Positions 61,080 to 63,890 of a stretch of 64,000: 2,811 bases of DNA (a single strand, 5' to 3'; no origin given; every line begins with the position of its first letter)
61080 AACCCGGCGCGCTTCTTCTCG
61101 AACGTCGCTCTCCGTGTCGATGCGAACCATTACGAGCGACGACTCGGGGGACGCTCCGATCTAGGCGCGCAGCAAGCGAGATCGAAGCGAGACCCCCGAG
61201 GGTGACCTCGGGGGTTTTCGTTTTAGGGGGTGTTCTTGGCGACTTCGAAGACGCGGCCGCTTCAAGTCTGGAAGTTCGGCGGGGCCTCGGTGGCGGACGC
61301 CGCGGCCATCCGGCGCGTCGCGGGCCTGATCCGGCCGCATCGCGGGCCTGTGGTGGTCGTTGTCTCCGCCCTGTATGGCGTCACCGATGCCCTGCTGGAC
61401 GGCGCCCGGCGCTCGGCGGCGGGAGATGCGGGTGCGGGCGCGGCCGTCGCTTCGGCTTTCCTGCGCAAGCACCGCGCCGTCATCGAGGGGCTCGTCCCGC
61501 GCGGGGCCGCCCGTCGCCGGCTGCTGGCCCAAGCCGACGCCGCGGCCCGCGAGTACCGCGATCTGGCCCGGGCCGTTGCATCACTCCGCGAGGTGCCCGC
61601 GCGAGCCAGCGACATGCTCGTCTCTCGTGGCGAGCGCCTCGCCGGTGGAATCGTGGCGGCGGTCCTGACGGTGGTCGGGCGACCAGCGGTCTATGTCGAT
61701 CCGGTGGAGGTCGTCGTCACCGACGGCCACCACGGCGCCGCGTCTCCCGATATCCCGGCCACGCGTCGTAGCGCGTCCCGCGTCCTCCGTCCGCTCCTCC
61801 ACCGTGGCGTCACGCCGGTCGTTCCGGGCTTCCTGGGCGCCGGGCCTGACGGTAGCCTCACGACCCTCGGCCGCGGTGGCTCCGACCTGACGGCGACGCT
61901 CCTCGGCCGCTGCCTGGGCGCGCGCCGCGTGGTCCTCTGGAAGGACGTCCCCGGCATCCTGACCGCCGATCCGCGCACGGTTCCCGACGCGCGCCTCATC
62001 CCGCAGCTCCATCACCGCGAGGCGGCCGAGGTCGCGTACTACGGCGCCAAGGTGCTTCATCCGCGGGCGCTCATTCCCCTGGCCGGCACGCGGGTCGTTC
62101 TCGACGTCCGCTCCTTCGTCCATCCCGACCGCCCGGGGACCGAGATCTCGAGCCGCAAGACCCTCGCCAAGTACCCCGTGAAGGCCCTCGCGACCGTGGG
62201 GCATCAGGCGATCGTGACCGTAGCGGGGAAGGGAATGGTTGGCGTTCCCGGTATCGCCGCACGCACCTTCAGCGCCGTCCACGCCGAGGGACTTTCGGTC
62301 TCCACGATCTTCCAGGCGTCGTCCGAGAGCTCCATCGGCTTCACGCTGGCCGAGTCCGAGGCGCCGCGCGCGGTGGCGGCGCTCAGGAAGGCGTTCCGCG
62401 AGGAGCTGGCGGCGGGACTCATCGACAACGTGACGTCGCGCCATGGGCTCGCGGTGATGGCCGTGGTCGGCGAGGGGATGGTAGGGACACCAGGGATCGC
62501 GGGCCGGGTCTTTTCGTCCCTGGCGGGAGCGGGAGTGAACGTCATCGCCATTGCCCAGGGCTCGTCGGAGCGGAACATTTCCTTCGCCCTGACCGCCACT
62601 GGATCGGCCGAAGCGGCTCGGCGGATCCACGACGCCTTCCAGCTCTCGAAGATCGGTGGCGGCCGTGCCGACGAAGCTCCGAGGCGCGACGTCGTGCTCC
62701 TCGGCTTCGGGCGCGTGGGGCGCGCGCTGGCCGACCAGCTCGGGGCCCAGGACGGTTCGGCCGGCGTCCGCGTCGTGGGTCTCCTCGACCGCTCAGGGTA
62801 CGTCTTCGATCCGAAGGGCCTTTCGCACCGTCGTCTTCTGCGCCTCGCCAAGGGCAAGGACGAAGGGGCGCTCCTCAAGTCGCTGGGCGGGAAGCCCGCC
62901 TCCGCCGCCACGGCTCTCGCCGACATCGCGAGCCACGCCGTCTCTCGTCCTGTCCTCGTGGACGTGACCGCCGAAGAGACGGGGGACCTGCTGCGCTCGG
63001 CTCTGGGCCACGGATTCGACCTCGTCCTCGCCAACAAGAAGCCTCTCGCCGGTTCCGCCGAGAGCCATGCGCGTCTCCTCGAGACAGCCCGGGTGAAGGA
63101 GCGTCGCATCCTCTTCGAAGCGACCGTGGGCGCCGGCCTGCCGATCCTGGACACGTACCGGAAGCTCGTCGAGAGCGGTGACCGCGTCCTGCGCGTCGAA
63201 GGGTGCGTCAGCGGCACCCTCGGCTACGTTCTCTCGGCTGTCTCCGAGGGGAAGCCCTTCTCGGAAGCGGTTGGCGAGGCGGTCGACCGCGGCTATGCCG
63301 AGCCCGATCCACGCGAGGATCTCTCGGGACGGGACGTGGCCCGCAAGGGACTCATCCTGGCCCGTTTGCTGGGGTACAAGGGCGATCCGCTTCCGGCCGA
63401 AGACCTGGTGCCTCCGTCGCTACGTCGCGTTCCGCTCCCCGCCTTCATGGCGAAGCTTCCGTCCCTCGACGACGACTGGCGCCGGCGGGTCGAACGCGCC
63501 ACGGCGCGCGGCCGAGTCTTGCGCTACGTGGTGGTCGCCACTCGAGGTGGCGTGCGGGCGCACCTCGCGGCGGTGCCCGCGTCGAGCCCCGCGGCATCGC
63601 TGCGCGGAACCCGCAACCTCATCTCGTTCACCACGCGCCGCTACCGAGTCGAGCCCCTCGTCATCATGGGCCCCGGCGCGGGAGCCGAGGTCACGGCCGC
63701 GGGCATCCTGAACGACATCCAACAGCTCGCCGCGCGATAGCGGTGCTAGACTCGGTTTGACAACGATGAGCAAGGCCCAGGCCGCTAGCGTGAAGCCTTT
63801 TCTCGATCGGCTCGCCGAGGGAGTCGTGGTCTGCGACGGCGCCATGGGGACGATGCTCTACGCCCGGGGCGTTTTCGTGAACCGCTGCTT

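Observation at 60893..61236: Candidate transcription-attenuation leader upstream of aspartokinase/homoserine dehydrogenase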

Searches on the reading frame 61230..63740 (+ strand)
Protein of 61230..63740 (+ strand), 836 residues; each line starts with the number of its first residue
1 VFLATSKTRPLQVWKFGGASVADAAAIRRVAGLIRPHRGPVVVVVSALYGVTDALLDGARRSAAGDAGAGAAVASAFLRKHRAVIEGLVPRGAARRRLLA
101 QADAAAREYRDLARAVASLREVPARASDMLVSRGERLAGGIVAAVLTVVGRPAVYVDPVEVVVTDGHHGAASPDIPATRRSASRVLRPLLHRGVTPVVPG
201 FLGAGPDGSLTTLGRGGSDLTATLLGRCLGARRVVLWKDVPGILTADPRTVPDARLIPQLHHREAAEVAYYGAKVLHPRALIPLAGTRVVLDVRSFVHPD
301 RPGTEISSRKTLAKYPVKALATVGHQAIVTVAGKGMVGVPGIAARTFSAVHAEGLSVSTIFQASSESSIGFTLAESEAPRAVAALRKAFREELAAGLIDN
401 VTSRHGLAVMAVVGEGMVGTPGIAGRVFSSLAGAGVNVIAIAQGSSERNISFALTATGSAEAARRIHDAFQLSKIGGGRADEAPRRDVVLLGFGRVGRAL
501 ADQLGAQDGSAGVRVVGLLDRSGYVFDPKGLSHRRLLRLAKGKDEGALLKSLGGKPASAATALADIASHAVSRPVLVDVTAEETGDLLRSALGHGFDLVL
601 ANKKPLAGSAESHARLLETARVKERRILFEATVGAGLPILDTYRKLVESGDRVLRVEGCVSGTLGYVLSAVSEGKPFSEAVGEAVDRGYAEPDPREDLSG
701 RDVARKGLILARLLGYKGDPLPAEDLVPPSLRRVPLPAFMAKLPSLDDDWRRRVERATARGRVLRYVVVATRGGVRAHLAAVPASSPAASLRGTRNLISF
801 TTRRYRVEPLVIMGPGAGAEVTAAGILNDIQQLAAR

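Call 7: search_protein_families(library=ncbifam, proteins=[window:61230-63740:+])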
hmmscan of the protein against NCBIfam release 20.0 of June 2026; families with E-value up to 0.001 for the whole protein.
window:61230-63740:+ (836 aa): 30 families (the best 25 are shown)
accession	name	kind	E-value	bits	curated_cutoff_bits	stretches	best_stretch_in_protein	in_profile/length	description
NF006959.0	PRK09436.1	equivalog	3.5e-205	683.6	726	1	12-833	2-812/819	bifunctional aspartate kinase/homoserine dehydrogenase I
NF004938.0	PRK06291.1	equivalog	2.7e-123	412.1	528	1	13-474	4-465/468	aspartate kinase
NF007003.0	PRK09466.1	subfamily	4.3e-120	402.5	582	1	6-835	9-808/810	bifunctional aspartate kinase/homoserine dehydrogenase II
TIGR00657.1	asp_kinases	subfamily_domain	5.1e-106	355.4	208.7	1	13-471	5-441/442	aspartate kinase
TIGR00656.1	asp_kin_monofn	equivalog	5.2e-98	328.7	402.25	1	12-472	4-406/407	aspartate kinase, monofunctional class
NF006570.0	PRK09084.1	equivalog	1.1e-91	308.2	455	1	11-470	4-448/452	lysine-sensitive aspartokinase 3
NF005656.0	PRK07431.1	equivalog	3.3e-62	210.8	657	1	112-474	53-413/587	aspartate kinase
NF006540.0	PRK09034.1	equivalog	8.2e-61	206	434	1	12-471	2-449/454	aspartate kinase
NF005155.0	PRK06635.1-4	equivalog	1.6e-59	202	346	2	116-474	54-405/407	aspartate kinase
NF005159.0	PRK06635.2-3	equivalog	6.4e-57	193.4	379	1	121-450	61-385/406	aspartate kinase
NF005153.0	PRK06635.1-1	equivalog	2.3e-56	191.6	585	2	107-473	48-408/421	aspartate kinase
NF005154.0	PRK06635.1-2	equivalog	1.4e-55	189.3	376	2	115-473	57-405/407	aspartate kinase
NF006068.0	PRK08210.1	equivalog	5.3e-53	180.6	474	3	120-312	64-251/405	aspartate kinase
NF006515.0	PRK08961.1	equivalog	5e-52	176.9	802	1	6-470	4-459/861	bifunctional aspartate kinase/diaminopimelate decarboxylase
NF005156.0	PRK06635.1-5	equivalog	4.8e-48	163.9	594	1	120-474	58-404/411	aspartate kinase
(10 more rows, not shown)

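Call 8: find_related_loci(query=window:61230-63737:+, collection=genome_contigs, flank=4000)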
Query window:61230-63737:+ (836 aa) in genome_contigs; peptide patterns used: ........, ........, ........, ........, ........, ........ (x = any residue, [..] = any of these).
282 stretches matched a pattern; 46 encode a relative of the query (tblastn E <= 1e-3); 45 distinct loci.
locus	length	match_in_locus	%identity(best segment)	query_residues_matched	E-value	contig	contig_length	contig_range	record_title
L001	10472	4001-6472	73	12-835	0e+0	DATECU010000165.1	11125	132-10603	MAG TPA_asm: Vicinamibacteria bacterium isolate SMAG_U8280 k141_1316447, whole genome shotgun sequence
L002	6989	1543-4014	74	11-834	0e+0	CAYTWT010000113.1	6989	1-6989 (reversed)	MAG TPA_asm: uncultured Acidobacteriota bacterium isolate binchicken_co165_5 genome assembly, contig: k141_1324455, whol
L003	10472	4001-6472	73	11-834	0e+0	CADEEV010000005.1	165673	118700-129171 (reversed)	MAG: uncultured Acidobacteria bacterium isolate Acidobacteria sp. RBC046 genome assembly, contig: MAG046_5, whole genome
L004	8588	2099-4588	72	4-834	0e+0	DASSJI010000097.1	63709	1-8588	MAG TPA_asm: Vicinamibacteria bacterium isolate SMAG_U1111 k141_350252, whole genome shotgun sequence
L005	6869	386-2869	73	7-834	0e+0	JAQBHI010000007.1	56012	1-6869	MAG: Acidobacteriota bacterium isolate MAG_453_bin-14 453_bin-14_ctg-007, whole genome shotgun sequence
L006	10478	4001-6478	68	11-836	0e+0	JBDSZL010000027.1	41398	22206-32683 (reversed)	MAG: Vicinamibacterales bacterium isolate cluster1_bin.85 k127_8145475, whole genome shotgun sequence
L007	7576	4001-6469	67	11-834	0e+0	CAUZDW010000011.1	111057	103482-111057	MAG: Vicinamibacteria bacterium isolate CB27_Tmax.17 genome assembly, contig: Ga0310121_10000045, whole genome shotgun s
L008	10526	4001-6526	65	5-836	0e+0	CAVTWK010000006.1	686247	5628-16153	MAG: uncultured Acidobacteriota bacterium isolate MFD04651.bin.2.167 genome assembly, contig: contig_448, whole genome s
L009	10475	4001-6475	67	10-834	0e+0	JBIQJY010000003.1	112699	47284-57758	MAG: Acidobacteriota bacterium isolate mag.79f NODE_231_length_112699, whole genome shotgun sequence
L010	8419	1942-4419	65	11-836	0e+0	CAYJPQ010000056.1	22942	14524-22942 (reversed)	MAG TPA_asm: uncultured Bifidobacteriaceae bacterium isolate ERP124720_co1_137 genome assembly, contig: NODE_2918_length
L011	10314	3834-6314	66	8-834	0e+0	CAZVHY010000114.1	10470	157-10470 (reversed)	MAG TPA_asm: uncultured Solibacteraceae bacterium isolate SRP344714_co1_184 genome assembly, contig: NODE_11516_length_1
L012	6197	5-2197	72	103-835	0e+0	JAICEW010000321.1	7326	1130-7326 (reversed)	MAG: Vicinamibacteria bacterium isolate BD_ISSM_2_bin.32 k141_5689109_length_7326_cov_11.0887, whole genome shotgun sequ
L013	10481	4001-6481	66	9-834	0e+0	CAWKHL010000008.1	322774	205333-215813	MAG: uncultured Acidobacteriota bacterium isolate MFD02416.bin.2.80 genome assembly, contig: contig_37251, whole genome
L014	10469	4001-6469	68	12-835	0e+0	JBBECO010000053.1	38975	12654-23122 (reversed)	MAG: Vicinamibacterales bacterium isolate LejiaF_68_38 Lejia_F_1510_length_38975_cov_21, whole genome shotgun sequence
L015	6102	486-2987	64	2-836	0e+0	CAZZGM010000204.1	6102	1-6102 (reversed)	MAG TPA_asm: uncultured Bifidobacteriaceae bacterium isolate SRP344714_co2_480 genome assembly, contig: NODE_33942_lengt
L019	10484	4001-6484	66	9-836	0e+0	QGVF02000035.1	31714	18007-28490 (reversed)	MAG: Acidobacteriota bacterium isolate ZC4RG22 NODE_980_length_31714_cov_18.512998, whole genome shotgun sequence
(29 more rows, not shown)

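Call 13: find_related_loci(query=window:61230-63737:+, collection=metagenome_contigs, flank=3000)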
Query window:61230-63737:+ (836 aa) in metagenome_contigs; peptide patterns used: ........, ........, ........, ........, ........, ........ (x = any residue, [..] = any of these).
357 stretches matched a pattern; 69 encode a relative of the query (tblastn E <= 1e-3); 69 distinct loci.
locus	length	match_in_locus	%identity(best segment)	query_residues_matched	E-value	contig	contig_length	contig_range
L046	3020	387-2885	89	4-836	0e+0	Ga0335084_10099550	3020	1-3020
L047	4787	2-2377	81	43-834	0e+0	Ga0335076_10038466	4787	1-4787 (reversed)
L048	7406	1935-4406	73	12-835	0e+0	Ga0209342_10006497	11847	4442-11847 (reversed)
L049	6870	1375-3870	71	4-835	0e+0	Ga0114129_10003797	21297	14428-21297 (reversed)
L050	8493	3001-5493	72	9-835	0e+0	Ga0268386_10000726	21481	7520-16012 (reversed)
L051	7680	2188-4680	72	2-835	0e+0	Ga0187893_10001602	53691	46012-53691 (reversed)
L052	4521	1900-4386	69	7-836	0e+0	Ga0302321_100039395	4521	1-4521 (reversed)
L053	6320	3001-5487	72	7-834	0e+0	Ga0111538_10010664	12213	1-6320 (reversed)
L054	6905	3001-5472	68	11-834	0e+0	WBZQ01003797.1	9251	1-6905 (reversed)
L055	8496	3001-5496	74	2-835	0e+0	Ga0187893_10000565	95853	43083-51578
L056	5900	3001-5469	71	11-834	0e+0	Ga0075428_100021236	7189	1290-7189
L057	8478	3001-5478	74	10-835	0e+0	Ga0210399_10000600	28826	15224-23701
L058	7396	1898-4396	72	3-835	0e+0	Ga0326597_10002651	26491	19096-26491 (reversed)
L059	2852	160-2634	67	11-836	0e+0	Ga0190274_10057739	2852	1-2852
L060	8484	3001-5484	68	10-836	0e+0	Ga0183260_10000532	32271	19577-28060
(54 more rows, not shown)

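Call 23: find_homologous_proteins(query=window:61230-63737:+, max_evalue=1e-100)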
Query window:61230-63737:+ (836 aa): 4989 proteins with E <= 1e-100 among 8000 candidates; the best 120 are listed.
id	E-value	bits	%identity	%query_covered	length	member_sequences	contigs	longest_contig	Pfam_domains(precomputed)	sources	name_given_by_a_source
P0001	0.0e+0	1758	100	100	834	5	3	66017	PF00696.34,PF22468.3,PF01842.32,PF00742.25,PF13840.13,PF03447.23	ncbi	-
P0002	0.0e+0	1562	89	100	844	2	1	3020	PF00696.34,PF22468.3,PF01842.32,PF00742.25,PF13840.13,PF03447.23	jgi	-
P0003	0.0e+0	1406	81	99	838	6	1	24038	PF00696.34,PF22468.3,PF01842.32,PF00742.25,PF13840.13,PF03447.23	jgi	jgi:bifunctional aspartokinase / homoserine dehydrogenase 1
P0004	0.0e+0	1400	81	100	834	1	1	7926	PF00696.34,PF22468.3,PF01842.32,PF00742.25,PF13840.13,PF00208.28,PF03447.23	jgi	jgi:aspartokinase/homoserine dehydrogenase 1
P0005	0.0e+0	1390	81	98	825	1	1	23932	PF00696.34,PF22468.3,PF01842.32,PF00742.25,PF13840.13,PF03447.23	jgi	jgi:aspartokinase/homoserine dehydrogenase 1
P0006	0.0e+0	1375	81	97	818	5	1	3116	PF00696.34,PF22468.3,PF01842.32,PF00742.25,PF13840.13,PF03447.23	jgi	jgi:aspartokinase/homoserine dehydrogenase 1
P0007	0.0e+0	1354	82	96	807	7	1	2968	PF00696.34,PF22468.3,PF01842.32,PF00742.25,PF13840.13,PF03447.23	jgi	jgi:aspartokinase/homoserine dehydrogenase 1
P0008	0.0e+0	1295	75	99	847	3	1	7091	PF00696.34,PF22468.3,PF01842.32,PF00742.25,PF13840.13,PF03447.23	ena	-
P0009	0.0e+0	1290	76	99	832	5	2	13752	PF00696.34,PF22468.3,PF01842.32,PF00742.25,PF13840.13,PF03447.23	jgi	jgi:aspartokinase/homoserine dehydrogenase 1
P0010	0.0e+0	1283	75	99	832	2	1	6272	PF00696.34,PF22468.3,PF01842.32,PF00742.25,PF13840.13,PF03447.23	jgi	jgi:bifunctional aspartokinase / homoserine dehydrogenase 1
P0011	0.0e+0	1274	76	99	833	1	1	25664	PF00696.34,PF22468.3,PF01842.32,PF00742.25,PF13840.13,PF03447.23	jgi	jgi:aspartokinase/homoserine dehydrogenase 1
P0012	0.0e+0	1269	76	99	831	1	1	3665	PF00696.34,PF22468.3,PF01842.32,PF00742.25,PF13840.13,PF03447.23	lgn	-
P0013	0.0e+0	1269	74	99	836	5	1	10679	PF00696.34,PF22468.3,PF01842.32,PF00742.25,PF13840.13,PF03447.23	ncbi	-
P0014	0.0e+0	1264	75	99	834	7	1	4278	PF00696.34,PF22468.3,PF01842.32,PF00742.25,PF13840.13,PF03447.23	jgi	-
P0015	0.0e+0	1262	75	99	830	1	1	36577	PF00696.34,PF22468.3,PF01842.32,PF00742.25,PF13840.13,PF03447.23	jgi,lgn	jgi:aspartokinase/homoserine dehydrogenase 1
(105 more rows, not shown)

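Call 24: find_encoding_contigs(protein=P0003, flank=1200, max_places=2)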
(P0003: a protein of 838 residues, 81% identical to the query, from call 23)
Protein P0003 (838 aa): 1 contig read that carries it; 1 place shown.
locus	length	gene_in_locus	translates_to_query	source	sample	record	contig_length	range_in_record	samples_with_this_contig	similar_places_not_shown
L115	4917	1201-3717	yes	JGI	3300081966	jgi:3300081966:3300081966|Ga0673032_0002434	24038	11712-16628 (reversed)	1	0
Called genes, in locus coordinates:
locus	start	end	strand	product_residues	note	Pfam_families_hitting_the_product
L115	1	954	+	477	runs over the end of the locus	PF13598:DUF4139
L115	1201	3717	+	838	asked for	PF00696:AA_kinase, PF22468:ACT_9, PF01842:ACT (weak), PF13840:ACT_7 (weak), PF22468:ACT_9, PF03447:NAD_binding_3, PF00742:Homoserine_dh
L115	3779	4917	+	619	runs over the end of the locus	PF02574:S-methyl_trans, PF02219:MTHFR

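Call 25: find_encoding_contigs(protein=P0004, flank=1200, max_places=2)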
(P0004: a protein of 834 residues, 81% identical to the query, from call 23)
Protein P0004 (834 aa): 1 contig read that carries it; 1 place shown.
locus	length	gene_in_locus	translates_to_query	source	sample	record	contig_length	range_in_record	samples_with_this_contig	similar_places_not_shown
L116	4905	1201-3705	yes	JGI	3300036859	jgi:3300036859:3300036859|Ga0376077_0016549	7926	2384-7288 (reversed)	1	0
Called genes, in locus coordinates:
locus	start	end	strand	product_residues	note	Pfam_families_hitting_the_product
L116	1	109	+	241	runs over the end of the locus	PF01053:Cys_Met_Meta_PP, PF01212:Beta_elim_lyase (weak)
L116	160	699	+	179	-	-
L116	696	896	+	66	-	-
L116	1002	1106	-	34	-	-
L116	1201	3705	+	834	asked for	PF00696:AA_kinase, PF01842:ACT (faint), PF22468:ACT_9, PF13840:ACT_7 (weak), PF22468:ACT_9, PF00208:ELFV_dehydrog (faint), PF03447:NAD_binding_3, PF00742:Homoserine_dh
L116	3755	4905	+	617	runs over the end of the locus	PF02574:S-methyl_trans, PF02219:MTHFR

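Call 26: find_encoding_contigs(protein=P0005, flank=1200, max_places=2)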
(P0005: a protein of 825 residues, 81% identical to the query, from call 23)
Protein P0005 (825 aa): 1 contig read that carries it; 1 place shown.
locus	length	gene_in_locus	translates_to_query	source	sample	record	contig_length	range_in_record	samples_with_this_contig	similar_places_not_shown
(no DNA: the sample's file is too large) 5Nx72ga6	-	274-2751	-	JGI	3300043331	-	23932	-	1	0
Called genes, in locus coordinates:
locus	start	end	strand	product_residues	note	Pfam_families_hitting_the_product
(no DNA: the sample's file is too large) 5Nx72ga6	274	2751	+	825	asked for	PF00696:AA_kinase, PF01842:ACT (faint), PF13840:ACT_7 (weak), PF22468:ACT_9, PF13840:ACT_7 (weak), PF22468:ACT_9, PF03447:NAD_binding_3, PF00742:Homoserine_dh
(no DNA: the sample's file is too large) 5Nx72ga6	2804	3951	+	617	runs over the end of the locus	PF02574:S-methyl_trans, PF02219:MTHFR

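Call 27: find_encoding_contigs(protein=P0009, flank=1200, max_places=2)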
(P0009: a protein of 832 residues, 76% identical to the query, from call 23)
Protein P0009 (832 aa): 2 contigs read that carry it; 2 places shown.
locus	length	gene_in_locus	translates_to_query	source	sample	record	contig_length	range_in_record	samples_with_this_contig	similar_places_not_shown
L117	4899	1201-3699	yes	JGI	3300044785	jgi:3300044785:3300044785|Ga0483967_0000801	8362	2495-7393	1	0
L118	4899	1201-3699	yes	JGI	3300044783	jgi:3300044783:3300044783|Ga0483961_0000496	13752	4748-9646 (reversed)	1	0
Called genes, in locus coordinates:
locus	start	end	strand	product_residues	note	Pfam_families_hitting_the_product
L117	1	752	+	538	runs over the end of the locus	PF02310:B12-binding, PF04055:Radical_SAM, PF13282:DUF4070 (weak)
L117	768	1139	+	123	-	PF07238:PilZ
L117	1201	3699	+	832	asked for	PF00696:AA_kinase, PF22468:ACT_9, PF01842:ACT (weak), PF13840:ACT_7 (weak), PF22468:ACT_9, PF03447:NAD_binding_3, PF00742:Homoserine_dh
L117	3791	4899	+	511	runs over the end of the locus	-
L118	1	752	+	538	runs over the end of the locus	PF02310:B12-binding, PF04055:Radical_SAM, PF13282:DUF4070 (weak)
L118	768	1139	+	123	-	PF07238:PilZ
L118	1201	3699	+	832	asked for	PF00696:AA_kinase, PF22468:ACT_9, PF01842:ACT (weak), PF13840:ACT_7 (weak), PF22468:ACT_9, PF03447:NAD_binding_3, PF00742:Homoserine_dh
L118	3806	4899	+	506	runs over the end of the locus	-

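Call 29: find_encoding_contigs(protein=P0008, flank=600, max_places=2)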
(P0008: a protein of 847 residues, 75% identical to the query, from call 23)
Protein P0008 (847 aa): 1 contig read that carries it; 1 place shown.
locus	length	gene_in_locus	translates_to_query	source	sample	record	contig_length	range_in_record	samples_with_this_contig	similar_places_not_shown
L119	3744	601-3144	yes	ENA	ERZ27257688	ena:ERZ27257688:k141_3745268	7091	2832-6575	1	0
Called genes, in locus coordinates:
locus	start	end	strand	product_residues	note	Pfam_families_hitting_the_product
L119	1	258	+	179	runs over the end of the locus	-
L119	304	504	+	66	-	-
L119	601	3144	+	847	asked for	PF00696:AA_kinase, PF22468:ACT_9, PF13840:ACT_7, PF22468:ACT_9, PF01842:ACT (weak), PF03447:NAD_binding_3, PF00742:Homoserine_dh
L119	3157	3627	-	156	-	PF19780:DUF6265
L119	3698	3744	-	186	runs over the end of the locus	?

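Call 30: find_encoding_contigs(protein=P0010, flank=600, max_places=2)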
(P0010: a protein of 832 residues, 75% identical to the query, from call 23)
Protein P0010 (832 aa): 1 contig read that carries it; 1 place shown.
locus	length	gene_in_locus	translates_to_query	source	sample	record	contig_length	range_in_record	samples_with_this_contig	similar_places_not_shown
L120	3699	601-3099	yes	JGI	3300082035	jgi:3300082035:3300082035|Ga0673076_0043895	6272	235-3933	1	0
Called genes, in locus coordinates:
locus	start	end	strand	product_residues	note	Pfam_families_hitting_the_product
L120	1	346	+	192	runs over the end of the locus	?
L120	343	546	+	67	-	-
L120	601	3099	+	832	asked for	PF00696:AA_kinase, PF01842:ACT (faint), PF22468:ACT_9, PF13840:ACT_7 (weak), PF22468:ACT_9, PF03447:NAD_binding_3, PF00742:Homoserine_dh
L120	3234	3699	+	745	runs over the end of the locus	PF11412:DsbD_N, PF02683:DsbD_TM, PF13899:Thioredoxin_7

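Call 31: find_encoding_contigs(protein=P0011, flank=600, max_places=2)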
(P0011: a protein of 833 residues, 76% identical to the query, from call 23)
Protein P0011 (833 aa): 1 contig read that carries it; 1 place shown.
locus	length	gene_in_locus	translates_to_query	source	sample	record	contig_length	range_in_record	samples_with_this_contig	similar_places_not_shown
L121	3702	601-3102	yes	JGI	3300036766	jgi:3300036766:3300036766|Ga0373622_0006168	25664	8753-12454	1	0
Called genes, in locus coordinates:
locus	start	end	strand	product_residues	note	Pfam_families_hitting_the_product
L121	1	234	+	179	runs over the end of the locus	-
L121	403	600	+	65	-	-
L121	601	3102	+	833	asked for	PF00696:AA_kinase, PF22468:ACT_9, PF01842:ACT, PF13840:ACT_7, PF22468:ACT_9, PF03447:NAD_binding_3, PF00742:Homoserine_dh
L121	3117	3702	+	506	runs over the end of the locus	PF00450:Peptidase_S10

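Call 32: find_encoding_contigs(protein=P0006, flank=600, max_places=2)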
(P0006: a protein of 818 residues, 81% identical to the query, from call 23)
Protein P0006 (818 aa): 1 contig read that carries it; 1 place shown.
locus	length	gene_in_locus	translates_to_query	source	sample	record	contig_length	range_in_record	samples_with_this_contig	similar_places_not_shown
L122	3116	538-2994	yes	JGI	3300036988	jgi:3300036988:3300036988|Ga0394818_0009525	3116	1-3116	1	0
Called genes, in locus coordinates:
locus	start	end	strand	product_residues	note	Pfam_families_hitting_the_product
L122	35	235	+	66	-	-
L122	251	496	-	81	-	-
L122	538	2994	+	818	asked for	PF00696:AA_kinase, PF22468:ACT_9, PF13840:ACT_7 (weak), PF01842:ACT (weak), PF22468:ACT_9, PF03447:NAD_binding_3, PF00742:Homoserine_dh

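Call 33: find_encoding_contigs(protein=P0015, flank=600, max_places=2)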
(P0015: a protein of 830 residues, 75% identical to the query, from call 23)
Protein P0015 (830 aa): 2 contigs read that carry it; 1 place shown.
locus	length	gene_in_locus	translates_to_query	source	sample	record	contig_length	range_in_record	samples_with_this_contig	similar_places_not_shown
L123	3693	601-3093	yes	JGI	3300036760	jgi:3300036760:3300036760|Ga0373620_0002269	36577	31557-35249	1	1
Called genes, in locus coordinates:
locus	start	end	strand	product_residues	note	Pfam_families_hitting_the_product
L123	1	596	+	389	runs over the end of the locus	PF01053:Cys_Met_Meta_PP, PF00155:Aminotran_1_2, PF01212:Beta_elim_lyase (faint)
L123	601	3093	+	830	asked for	PF00696:AA_kinase, PF22468:ACT_9, PF01842:ACT (weak), PF13840:ACT_7, PF22468:ACT_9, PF03447:NAD_binding_3, PF00742:Homoserine_dh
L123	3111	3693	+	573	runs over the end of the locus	PF00884:Sulfatase, PF16347:SGSH_C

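Call 62: search_protein_families(library=pfam, proteins=[L019:413-1357:+, L019:1354-2595:+, L019:2592-3941:+])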
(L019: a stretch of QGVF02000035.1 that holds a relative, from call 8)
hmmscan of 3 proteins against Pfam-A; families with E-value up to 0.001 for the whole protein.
L019:413-1357:+ (314 aa): 2 families
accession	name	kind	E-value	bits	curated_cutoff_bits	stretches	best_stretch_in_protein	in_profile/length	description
PF00288.32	GHMP_kinases_N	-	1.9e-13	50.8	22.3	1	72-146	11-87/87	GHMP kinases N terminal domain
PF08544.19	GHMP_kinases_C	-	3.6e-09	37.3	21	1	209-280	2-79/85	GHMP kinases C terminal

L019:1354-2595:+ (413 aa): 1 family
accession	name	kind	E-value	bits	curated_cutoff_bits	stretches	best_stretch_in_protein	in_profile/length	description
PF00291.31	PALP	-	7.5e-67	226.2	35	1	72-374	4-295/295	Pyridoxal-phosphate dependent enzyme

L019:2592-3941:+ (449 aa): 1 family
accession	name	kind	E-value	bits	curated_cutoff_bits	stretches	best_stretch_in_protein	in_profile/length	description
PF00291.31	PALP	-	2.1e-61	208.3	35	1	89-395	1-294/295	Pyridoxal-phosphate dependent enzyme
